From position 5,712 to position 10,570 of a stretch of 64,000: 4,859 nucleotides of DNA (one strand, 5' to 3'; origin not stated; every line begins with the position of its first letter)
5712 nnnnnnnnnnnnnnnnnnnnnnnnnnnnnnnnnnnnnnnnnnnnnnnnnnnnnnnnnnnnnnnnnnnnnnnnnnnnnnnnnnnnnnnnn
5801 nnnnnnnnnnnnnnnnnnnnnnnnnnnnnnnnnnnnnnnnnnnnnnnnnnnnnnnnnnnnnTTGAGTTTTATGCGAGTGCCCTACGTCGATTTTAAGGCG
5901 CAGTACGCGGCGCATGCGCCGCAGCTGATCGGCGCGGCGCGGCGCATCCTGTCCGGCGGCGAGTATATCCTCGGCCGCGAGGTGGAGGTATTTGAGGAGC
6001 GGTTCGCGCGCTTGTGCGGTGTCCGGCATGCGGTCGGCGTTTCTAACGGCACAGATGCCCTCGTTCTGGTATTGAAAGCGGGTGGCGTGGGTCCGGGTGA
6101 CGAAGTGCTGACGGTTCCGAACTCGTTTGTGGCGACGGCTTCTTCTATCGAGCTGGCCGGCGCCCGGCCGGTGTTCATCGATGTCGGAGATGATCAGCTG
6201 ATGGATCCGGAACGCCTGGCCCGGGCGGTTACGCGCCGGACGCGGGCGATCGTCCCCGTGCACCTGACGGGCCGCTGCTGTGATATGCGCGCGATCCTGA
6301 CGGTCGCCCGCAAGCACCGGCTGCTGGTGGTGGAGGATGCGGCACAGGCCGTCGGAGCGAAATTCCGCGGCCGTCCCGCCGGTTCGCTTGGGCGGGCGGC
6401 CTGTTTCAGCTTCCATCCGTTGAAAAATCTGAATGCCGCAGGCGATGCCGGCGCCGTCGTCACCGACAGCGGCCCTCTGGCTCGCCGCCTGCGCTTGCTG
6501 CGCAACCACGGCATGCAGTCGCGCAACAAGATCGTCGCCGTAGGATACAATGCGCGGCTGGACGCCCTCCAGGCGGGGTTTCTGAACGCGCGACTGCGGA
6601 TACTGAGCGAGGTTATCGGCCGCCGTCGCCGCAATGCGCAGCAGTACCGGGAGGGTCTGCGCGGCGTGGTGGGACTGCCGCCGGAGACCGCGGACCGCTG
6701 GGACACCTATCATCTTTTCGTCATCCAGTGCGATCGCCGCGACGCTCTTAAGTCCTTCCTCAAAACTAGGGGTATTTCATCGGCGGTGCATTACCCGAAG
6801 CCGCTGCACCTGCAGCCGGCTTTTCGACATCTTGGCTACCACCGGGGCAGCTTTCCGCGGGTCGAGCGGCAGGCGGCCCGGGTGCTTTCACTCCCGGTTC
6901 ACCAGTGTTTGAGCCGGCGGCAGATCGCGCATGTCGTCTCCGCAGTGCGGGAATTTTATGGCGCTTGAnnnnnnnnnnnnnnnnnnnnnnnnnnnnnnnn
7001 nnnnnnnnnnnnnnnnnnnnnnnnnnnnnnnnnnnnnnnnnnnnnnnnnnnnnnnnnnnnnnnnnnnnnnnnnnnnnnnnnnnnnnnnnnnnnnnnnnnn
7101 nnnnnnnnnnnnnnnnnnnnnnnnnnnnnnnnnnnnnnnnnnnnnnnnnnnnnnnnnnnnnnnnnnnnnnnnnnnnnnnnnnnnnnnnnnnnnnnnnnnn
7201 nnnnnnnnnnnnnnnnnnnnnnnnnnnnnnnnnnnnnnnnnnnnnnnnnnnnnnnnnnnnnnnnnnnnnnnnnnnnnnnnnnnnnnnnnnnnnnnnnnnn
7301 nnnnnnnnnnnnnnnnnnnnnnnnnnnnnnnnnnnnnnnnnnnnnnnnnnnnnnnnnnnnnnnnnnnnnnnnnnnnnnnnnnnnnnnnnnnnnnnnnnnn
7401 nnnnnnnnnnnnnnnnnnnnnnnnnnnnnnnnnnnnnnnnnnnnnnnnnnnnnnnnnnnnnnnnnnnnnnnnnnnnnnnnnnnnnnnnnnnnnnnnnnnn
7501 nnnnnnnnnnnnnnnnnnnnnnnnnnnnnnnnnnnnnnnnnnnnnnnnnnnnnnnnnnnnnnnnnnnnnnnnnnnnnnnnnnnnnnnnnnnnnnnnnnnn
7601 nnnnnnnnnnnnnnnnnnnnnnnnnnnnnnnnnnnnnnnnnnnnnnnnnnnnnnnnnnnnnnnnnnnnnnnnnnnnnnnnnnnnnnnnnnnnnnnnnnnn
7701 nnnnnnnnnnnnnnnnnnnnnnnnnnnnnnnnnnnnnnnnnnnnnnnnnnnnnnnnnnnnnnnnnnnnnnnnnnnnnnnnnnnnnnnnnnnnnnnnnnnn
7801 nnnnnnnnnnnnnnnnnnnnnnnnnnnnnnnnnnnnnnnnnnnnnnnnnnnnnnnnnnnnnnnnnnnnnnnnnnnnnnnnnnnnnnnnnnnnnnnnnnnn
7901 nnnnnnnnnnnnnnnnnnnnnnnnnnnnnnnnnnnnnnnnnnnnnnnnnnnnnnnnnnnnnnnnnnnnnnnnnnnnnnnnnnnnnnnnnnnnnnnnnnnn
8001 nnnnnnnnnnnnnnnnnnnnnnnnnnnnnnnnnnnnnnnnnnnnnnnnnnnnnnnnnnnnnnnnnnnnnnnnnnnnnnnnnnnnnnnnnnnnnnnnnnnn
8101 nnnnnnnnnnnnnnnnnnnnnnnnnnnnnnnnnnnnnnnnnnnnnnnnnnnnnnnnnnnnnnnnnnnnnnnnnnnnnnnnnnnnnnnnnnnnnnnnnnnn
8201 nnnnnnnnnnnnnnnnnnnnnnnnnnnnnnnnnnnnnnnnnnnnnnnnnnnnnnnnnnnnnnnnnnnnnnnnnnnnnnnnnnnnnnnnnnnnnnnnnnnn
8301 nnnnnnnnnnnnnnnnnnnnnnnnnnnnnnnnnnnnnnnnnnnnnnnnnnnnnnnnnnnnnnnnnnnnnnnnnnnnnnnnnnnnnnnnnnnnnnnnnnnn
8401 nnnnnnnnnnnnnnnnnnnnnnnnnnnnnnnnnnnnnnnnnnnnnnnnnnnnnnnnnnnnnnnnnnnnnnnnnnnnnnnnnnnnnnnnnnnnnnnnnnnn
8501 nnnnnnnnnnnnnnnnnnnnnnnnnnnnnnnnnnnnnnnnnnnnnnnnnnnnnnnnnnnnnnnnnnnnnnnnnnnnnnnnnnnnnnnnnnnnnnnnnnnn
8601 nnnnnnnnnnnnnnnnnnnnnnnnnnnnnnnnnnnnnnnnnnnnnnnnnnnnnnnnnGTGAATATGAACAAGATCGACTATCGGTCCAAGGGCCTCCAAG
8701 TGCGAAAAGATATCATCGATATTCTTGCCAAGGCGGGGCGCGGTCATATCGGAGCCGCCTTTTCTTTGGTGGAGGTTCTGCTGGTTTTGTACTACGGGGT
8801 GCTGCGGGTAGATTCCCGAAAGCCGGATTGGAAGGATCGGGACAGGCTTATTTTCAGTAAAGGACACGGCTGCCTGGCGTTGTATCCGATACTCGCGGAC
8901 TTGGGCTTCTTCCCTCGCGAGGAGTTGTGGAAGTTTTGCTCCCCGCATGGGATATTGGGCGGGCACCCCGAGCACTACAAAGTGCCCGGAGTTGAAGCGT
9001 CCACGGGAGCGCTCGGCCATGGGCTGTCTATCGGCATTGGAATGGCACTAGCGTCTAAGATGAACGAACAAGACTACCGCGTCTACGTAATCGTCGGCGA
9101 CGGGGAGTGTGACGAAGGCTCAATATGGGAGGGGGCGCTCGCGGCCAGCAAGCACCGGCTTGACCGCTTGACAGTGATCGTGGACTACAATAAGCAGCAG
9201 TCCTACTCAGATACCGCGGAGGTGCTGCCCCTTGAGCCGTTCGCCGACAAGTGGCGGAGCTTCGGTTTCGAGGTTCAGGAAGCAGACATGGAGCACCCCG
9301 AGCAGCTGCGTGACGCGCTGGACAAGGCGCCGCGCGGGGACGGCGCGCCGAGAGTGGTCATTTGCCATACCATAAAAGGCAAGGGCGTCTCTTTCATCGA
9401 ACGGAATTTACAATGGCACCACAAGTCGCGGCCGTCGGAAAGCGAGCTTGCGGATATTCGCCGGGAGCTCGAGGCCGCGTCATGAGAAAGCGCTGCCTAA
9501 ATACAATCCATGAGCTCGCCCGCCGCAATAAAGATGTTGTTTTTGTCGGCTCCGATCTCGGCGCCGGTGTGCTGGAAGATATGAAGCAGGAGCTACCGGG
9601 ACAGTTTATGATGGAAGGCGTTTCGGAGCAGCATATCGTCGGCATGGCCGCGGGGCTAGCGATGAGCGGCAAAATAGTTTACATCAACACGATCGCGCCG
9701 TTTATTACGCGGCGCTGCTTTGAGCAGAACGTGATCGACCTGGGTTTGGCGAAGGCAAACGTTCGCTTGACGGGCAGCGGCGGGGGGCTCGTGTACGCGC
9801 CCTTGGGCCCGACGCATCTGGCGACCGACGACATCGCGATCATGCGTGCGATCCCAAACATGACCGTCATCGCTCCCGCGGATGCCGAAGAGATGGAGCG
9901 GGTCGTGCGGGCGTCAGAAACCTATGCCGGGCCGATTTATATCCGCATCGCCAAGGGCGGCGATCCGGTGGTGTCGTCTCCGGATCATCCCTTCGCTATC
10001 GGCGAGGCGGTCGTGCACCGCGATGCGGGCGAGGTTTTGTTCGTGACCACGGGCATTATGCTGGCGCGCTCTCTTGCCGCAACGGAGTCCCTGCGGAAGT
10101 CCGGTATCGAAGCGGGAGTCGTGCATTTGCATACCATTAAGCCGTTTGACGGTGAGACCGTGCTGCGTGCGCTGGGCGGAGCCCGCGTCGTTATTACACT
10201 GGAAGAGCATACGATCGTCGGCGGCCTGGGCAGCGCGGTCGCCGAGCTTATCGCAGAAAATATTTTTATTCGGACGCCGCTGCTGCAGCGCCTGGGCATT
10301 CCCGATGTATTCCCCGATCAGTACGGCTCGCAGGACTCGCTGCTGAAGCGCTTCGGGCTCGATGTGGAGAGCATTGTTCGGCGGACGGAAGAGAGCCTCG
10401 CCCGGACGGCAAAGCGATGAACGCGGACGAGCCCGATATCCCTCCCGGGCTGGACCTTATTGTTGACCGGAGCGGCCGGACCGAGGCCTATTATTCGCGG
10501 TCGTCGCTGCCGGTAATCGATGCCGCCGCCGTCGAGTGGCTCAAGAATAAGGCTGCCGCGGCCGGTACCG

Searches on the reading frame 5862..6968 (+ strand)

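Call 7: search_protein_families(library=ncbifam, proteins=[window:5862-6968:+], max_evalue=0.00001)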
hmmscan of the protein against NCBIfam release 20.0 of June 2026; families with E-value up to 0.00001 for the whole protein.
window:5862-6968:+ (368 aa): 13 families
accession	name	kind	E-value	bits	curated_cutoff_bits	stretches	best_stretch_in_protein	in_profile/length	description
TIGR03588.1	PseC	equivalog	1.8e-74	251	423.5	1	28-364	19-378/380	UDP-4-amino-4,6-dideoxy-N-acetyl-beta-L-altrosamine transaminase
NF008658.2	PRK11658.1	equivalog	3.1e-64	217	631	1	23-365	17-376/379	UDP-4-amino-4-deoxy-L-arabinose aminotransferase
NF008687.0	PRK11706.1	equivalog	6e-61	206.3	375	1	52-366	44-374/375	dTDP-4-amino-4,6-dideoxygalactose transaminase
TIGR04427.1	PLP_DesI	equivalog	7e-60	203.2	650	1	41-363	54-380/390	dTDP-4-dehydro-6-deoxyglucose aminotransferase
TIGR04181.1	NHT_00031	hypoth_equivalog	4.6e-54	183.6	420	1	38-345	29-357/359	LegC family aminotransferase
TIGR02379.1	ECA_wecE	subfamily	2.2e-50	171.5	434.85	1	56-366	48-375/376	dTDP-4-amino-4,6-dideoxy-D-glucose transaminase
NF011936.0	PRK15407.1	equivalog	2.7e-37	128.5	423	1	37-218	63-252/440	lipopolysaccharide biosynthesis protein RfbH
NF005816.0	PRK07682.1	equivalog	2.1e-08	33.2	620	1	64-161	100-204/390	aminotransferase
NF004770.0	PRK06108.1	subfamily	4.6e-08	32.3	422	1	46-160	88-210/396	pyridoxal phosphate-dependent aminotransferase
NF002878.0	PRK03321.1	subfamily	4.1e-07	29.1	374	1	46-131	64-150/352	histidinol-phosphate transaminase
NF004621.0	PRK05957.1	equivalog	1.9e-06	26.9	498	1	76-133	110-167/389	pyridoxal phosphate-dependent aminotransferase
NF005695.0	PRK07503.1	equivalog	2.3e-06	26.6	666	1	41-231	67-252/403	methionine gamma-lyase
NF005855.0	PRK07777.1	equivalog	4.3e-06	26.3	553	1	59-159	97-202/391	pyridoxal phosphate-dependent aminotransferase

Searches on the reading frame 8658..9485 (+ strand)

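Call 7: search_protein_families(library=ncbifam, proteins=[window:8658-9485:+], max_evalue=0.00001)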
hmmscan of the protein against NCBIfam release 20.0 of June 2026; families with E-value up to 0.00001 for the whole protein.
window:8658-9485:+ (275 aa): 9 families
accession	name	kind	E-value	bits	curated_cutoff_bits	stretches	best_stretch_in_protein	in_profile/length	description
NF004559.0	PRK05899.2-5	equivalog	1.3e-69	235.1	488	1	8-262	18-271/627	transketolase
NF004556.0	PRK05899.2-2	equivalog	4.5e-58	197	575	1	11-261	20-267/639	transketolase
TIGR00232.1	tktlase_bact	equivalog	7.8e-46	156.7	682.25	1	17-271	9-273/654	transketolase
NF004558.0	PRK05899.2-4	equivalog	3.8e-43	147.8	788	1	16-272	11-271/651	transketolase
TIGR03182.1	PDH_E1_alph_y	equivalog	7.7e-08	31.6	393.85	1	117-250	110-245/315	pyruvate dehydrogenase (acetyl-transferring) E1 component subunit alpha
TIGR00204.1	dxs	equivalog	8.5e-08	31.2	465.95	1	13-178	23-171/616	1-deoxy-D-xylulose-5-phosphate synthase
NF003933.0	PRK05444.2-2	equivalog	3.6e-07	29.1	395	1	14-255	31-265/606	1-deoxy-D-xylulose-5-phosphate synthase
NF003616.0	PRK05261.1-1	subfamily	3.8e-07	28.8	777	1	107-224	131-252/788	phosphoketolase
NF008968.0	PRK12315.1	subfamily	3.4e-06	25.6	510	0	122-180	119-176/582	1-deoxy-D-xylulose-5-phosphate synthase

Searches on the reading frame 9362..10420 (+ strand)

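Call 7: search_protein_families(library=ncbifam, proteins=[window:9362-10420:+], max_evalue=0.00001)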
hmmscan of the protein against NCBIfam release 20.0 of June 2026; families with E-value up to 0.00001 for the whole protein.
window:9362-10420:+ (352 aa): 10 families
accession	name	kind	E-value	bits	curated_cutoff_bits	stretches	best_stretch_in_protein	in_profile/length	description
NF004559.0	PRK05899.2-5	equivalog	1.7e-58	198.3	488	1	42-346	321-624/627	transketolase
TIGR00204.1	dxs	equivalog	1.7e-49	168.9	465.95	1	46-346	317-615/616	1-deoxy-D-xylulose-5-phosphate synthase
NF003933.0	PRK05444.2-2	equivalog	2.9e-37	128.5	395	1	65-344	321-603/606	1-deoxy-D-xylulose-5-phosphate synthase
NF004556.0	PRK05899.2-2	equivalog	5.6e-31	107.5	575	1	47-346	330-638/639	transketolase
NF008968.0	PRK12315.1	subfamily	1.8e-27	95.9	510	1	46-342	286-577/582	1-deoxy-D-xylulose-5-phosphate synthase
NF006667.0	PRK09212.1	subfamily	2.9e-17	62.6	321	1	159-302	135-281/327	pyruvate dehydrogenase complex E1 component subunit beta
NF008854.0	PRK11892.1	equivalog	4.5e-16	58.6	454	1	156-302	270-420/464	pyruvate dehydrogenase complex E1 component subunit beta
TIGR00232.1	tktlase_bact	equivalog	7.4e-10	37.8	682.25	1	42-263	352-581/654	transketolase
NF007201.0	PRK09622.1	equivalog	2e-06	26.9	590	1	221-296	266-341/405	2-oxoacid:ferredoxin oxidoreductase subunit alpha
NF004558.0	PRK05899.2-4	equivalog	4.8e-06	25.2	788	1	78-183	389-493/651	transketolase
